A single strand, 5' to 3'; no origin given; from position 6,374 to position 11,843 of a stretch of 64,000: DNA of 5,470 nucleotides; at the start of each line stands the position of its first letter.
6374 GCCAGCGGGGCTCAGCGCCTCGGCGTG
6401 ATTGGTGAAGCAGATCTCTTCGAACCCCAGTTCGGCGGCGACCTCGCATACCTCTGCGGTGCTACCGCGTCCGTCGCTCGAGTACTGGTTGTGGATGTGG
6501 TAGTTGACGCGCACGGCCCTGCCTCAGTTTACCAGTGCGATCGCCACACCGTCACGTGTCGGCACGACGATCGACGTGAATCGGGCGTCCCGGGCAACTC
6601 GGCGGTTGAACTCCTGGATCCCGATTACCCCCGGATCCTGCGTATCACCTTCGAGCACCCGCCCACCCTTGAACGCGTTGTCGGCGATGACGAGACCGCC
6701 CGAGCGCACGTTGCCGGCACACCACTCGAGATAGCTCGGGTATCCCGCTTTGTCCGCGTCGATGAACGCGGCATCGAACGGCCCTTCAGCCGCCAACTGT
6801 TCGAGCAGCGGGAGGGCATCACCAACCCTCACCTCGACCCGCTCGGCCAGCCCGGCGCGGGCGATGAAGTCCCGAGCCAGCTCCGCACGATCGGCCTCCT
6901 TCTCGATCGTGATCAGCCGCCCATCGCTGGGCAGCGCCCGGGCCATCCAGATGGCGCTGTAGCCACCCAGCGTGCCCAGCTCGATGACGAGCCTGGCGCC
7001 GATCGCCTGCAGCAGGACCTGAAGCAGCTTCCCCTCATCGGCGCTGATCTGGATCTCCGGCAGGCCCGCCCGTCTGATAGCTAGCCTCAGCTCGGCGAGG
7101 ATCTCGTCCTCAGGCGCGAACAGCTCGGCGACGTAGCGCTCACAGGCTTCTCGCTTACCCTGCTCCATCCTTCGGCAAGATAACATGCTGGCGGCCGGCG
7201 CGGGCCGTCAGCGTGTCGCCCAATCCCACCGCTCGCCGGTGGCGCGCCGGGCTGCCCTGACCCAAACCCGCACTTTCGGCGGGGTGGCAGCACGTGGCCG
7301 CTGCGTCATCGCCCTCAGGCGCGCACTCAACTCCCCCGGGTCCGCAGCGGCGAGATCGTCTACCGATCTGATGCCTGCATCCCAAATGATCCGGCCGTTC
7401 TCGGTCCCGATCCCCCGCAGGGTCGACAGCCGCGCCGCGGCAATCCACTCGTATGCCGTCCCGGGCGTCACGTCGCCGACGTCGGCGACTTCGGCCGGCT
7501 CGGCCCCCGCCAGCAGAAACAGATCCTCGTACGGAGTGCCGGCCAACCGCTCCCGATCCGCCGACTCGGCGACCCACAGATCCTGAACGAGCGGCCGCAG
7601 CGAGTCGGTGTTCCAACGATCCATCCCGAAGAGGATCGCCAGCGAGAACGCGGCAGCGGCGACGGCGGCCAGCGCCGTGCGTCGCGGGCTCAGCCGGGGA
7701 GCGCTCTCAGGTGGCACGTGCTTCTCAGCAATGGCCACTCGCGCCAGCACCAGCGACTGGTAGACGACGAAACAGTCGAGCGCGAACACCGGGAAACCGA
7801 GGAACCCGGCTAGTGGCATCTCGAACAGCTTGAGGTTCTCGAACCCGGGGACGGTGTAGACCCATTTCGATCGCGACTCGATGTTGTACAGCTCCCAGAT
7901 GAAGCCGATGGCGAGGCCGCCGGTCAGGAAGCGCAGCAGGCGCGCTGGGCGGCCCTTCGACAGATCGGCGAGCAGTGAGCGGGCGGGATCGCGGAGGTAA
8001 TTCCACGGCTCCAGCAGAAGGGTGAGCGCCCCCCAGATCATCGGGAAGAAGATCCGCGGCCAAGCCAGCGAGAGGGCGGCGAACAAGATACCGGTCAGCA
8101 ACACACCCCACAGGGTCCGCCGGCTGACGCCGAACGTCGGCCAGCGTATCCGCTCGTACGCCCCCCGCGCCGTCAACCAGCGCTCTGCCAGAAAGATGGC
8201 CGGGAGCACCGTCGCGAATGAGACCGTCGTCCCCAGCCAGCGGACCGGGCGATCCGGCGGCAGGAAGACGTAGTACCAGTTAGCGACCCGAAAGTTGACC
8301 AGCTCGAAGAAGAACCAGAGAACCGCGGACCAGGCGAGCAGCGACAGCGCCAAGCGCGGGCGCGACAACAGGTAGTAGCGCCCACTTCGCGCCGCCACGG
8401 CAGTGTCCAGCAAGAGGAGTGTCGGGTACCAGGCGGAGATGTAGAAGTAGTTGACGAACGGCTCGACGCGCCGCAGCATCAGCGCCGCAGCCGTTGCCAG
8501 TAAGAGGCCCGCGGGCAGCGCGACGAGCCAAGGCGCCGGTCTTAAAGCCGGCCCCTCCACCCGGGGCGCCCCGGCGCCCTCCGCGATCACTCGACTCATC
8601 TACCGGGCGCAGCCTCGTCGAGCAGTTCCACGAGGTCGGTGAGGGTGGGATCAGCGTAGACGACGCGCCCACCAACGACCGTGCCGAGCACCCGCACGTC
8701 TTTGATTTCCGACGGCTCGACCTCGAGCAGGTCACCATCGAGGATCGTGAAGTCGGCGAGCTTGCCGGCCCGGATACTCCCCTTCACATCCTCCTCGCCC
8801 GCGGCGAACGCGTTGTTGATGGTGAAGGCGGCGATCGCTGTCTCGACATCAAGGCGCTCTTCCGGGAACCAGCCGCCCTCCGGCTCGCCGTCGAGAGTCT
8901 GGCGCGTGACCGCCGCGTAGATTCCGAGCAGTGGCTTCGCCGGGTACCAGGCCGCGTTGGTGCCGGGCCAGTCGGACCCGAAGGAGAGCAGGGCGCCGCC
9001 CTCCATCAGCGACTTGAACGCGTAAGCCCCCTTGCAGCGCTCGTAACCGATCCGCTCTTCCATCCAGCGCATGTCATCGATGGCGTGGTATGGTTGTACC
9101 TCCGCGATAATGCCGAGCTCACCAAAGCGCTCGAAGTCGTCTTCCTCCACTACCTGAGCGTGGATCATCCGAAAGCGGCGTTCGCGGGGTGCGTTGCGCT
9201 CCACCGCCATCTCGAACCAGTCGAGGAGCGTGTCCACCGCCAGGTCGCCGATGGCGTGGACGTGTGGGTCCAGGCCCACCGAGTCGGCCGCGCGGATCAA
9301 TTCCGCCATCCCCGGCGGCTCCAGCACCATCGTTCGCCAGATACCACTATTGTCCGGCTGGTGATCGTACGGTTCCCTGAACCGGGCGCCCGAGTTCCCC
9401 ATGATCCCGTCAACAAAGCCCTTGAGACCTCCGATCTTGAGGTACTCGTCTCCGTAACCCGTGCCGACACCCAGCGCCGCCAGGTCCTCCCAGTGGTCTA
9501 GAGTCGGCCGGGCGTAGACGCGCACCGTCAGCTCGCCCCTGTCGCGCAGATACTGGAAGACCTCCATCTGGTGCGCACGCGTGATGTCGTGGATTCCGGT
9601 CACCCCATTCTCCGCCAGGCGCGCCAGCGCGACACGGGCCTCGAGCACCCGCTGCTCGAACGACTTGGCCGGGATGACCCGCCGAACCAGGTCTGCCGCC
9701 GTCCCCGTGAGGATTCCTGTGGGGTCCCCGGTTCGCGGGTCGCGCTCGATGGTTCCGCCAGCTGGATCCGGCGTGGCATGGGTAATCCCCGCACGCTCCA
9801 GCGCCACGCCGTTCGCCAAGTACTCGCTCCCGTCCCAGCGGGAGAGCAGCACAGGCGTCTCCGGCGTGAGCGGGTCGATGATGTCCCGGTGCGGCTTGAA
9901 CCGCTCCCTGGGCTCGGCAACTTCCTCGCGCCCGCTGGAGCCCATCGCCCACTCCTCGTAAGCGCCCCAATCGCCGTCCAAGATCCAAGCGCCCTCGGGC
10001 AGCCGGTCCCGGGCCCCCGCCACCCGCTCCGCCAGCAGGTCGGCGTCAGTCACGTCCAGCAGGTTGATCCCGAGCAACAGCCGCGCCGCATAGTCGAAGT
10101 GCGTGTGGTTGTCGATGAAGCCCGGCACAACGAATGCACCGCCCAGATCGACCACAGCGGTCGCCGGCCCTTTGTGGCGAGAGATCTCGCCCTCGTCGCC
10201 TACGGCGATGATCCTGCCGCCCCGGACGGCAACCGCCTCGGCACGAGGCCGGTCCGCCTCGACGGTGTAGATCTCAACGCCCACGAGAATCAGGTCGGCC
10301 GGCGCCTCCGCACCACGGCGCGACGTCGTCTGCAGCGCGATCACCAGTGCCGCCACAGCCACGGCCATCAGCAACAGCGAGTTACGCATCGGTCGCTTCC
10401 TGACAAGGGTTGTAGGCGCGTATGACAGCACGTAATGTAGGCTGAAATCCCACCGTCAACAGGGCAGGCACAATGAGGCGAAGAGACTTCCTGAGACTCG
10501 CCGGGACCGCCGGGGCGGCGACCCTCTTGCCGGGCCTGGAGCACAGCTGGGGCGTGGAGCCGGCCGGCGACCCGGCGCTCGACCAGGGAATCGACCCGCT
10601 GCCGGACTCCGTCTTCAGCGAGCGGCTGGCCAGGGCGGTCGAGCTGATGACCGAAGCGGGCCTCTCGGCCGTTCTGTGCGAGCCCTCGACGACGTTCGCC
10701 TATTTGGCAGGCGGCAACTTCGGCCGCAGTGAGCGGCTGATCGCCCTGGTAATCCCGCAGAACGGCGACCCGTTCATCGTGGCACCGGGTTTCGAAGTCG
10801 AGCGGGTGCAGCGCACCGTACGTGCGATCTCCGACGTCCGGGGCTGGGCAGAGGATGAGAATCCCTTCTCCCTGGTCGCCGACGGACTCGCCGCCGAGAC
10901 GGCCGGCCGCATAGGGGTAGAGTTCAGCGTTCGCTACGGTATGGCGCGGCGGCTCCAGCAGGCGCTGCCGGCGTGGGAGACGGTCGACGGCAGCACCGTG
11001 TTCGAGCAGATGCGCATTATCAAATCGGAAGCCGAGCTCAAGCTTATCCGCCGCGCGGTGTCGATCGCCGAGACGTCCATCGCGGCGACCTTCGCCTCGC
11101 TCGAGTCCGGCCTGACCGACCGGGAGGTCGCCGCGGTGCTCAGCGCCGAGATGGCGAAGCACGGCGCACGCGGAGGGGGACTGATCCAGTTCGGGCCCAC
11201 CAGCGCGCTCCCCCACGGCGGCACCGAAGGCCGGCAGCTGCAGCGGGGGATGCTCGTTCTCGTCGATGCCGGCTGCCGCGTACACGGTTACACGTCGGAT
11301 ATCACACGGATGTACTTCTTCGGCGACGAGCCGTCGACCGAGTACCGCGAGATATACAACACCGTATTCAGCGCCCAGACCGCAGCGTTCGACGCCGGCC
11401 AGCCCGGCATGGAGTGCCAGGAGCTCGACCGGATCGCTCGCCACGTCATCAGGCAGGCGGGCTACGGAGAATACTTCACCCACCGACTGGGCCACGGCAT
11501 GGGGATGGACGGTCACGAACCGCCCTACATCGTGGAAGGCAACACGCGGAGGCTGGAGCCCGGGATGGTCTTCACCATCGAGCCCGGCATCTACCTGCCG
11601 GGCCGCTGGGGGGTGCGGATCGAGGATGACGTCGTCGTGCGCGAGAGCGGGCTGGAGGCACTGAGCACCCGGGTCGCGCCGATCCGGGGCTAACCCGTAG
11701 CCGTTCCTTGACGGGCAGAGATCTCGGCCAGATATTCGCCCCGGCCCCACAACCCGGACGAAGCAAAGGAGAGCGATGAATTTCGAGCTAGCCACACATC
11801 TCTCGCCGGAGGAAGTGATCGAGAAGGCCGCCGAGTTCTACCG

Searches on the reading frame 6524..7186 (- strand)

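Call 18: search_protein_families(library=pfam, proteins=[window:6524-7186:-], max_evalue=0.0001)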
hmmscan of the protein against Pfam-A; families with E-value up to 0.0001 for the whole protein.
window:6524-7186:- (220 aa): 3 families
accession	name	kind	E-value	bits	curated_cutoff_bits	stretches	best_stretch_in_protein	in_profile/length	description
PF01596.23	Methyltransf_3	-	4e-53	180.2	22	1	24-217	5-201/204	O-methyltransferase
PF13578.12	Methyltransf_24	-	6.3e-14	53.2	26.3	1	68-170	1-104/105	Methyltransferase domain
PF01135.25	PCMT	-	1.2e-05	25.7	20.3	1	63-152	74-158/210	Protein-L-isoaspartate(D-aspartate) O-methyltransferase (PCMT)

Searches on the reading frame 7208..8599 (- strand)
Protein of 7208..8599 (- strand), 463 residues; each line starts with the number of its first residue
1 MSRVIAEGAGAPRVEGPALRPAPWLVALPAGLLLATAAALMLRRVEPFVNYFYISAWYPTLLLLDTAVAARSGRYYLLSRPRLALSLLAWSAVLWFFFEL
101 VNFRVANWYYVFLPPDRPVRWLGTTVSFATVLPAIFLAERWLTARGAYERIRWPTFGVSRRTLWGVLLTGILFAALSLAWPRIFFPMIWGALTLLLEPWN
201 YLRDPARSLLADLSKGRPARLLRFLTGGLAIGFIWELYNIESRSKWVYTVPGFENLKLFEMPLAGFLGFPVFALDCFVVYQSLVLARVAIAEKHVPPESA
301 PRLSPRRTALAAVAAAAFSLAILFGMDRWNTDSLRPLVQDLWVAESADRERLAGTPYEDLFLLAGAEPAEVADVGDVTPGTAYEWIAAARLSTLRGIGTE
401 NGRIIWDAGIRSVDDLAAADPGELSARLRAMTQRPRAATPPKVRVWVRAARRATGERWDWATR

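Call 18: search_protein_families(library=pfam, proteins=[window:7208-8599:-], max_evalue=0.0001)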
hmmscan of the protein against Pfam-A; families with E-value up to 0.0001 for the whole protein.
window:7208-8599:- (463 aa): 2 families
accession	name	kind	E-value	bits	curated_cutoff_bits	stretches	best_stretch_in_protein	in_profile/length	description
PF14520.12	HHH_5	-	5.5e-08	33.6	27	0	391-426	4-39/57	Helix-hairpin-helix domain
PF14229.12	DUF4332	-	5.6e-06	27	23.2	1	372-451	36-120/122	Domain of unknown function (DUF4332)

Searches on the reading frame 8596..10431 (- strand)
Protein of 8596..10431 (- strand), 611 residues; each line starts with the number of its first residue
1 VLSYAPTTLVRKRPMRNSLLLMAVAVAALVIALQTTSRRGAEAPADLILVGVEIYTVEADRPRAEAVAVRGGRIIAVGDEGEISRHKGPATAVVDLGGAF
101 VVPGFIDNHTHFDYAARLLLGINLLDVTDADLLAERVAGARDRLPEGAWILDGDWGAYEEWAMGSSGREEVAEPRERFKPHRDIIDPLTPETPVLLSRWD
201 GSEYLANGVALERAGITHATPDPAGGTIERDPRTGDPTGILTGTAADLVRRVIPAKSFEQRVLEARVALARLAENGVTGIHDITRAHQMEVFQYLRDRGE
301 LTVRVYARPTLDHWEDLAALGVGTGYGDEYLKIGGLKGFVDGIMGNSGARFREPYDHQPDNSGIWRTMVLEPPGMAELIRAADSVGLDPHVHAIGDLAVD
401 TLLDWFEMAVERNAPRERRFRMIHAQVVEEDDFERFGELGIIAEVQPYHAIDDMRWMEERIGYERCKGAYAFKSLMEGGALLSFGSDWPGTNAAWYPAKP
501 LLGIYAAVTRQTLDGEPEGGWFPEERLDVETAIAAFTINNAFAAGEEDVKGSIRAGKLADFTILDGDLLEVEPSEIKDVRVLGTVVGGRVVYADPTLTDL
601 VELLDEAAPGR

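Call 18: search_protein_families(library=pfam, proteins=[window:8596-10431:-], max_evalue=0.0001)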
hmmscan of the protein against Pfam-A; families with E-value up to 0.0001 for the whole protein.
window:8596-10431:- (611 aa): 2 families
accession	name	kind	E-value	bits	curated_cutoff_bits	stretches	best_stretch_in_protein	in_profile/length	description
PF07969.17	Amidohydro_3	-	2.8e-101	340.8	29.7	1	93-592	2-472/472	Amidohydrolase family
PF01979.26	Amidohydro_1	-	6e-15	55.8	25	1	372-591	134-345/345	Amidohydrolase family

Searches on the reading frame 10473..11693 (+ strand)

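Call 18: search_protein_families(library=pfam, proteins=[window:10473-11693:+], max_evalue=0.0001)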
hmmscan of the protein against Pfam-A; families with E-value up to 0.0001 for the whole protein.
window:10473-11693:+ (406 aa): 2 families
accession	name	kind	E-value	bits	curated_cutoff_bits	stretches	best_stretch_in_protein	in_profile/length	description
PF00557.29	Peptidase_M24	-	2.6e-65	220.5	23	1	191-391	2-208/208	Metallopeptidase family M24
PF01321.24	Creatinase_N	-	1.7e-18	67.9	22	1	51-183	1-128/128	Creatinase/Prolidase N-terminal domain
